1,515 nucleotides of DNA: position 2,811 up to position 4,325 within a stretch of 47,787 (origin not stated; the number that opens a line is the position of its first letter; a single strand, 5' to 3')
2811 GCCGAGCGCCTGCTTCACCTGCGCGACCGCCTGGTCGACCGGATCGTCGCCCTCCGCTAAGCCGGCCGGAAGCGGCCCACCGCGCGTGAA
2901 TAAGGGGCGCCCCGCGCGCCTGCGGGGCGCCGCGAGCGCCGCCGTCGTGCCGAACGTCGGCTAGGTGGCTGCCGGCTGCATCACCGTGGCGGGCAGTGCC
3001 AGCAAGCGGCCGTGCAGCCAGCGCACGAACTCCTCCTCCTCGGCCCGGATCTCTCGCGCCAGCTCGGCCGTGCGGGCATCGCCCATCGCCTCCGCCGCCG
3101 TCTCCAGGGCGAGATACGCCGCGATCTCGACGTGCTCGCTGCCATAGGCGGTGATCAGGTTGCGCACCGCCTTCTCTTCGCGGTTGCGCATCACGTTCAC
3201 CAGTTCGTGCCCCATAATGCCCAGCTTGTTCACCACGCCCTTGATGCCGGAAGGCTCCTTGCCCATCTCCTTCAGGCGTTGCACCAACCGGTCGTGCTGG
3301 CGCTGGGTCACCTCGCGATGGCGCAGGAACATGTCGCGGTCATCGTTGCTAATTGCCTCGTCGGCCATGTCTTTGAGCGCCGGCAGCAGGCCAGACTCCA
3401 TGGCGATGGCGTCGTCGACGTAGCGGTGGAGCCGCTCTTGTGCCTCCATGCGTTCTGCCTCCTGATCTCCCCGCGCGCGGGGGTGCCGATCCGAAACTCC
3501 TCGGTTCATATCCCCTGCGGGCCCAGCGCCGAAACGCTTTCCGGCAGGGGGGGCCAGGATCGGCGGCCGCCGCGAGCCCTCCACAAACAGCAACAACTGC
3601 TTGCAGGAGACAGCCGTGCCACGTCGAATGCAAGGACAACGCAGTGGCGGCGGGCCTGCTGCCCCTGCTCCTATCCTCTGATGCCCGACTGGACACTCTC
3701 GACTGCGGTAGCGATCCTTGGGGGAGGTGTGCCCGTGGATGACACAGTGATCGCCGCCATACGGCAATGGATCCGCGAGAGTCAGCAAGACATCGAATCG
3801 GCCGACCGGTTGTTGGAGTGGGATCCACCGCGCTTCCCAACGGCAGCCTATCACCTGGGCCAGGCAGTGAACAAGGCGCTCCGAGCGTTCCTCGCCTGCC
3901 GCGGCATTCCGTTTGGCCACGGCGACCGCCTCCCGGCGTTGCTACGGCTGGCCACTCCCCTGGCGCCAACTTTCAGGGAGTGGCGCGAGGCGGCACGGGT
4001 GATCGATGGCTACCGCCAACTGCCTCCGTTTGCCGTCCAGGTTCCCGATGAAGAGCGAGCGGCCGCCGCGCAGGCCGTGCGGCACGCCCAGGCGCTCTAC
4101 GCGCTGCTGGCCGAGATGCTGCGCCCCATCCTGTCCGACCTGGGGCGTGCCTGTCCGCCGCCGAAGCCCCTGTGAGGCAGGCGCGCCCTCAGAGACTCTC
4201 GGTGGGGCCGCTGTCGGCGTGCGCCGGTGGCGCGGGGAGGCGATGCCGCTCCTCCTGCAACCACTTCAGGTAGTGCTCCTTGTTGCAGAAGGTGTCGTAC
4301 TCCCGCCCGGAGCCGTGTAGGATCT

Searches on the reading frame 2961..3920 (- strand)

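Call 45: search_protein_families(library=pfam, proteins=[window:2961-3920:-], max_evalue=0.00001)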
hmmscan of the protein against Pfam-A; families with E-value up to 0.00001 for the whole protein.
window:2961-3920:- (319 aa): 1 family
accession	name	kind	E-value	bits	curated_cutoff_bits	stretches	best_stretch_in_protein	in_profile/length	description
PF05974.18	DUF892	-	1.3e-21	77.7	23.7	1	160-304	2-148/159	Domain of unknown function (DUF892)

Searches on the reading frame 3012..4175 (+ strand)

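Call 45: search_protein_families(library=pfam, proteins=[window:3012-4175:+], max_evalue=0.00001)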
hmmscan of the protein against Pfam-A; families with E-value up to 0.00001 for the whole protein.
window:3012-4175:+ (387 aa): 1 family
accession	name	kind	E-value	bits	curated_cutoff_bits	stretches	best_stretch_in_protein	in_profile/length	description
PF05168.19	HEPN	-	2.1e-10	41.2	22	1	251-365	2-113/117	HEPN domain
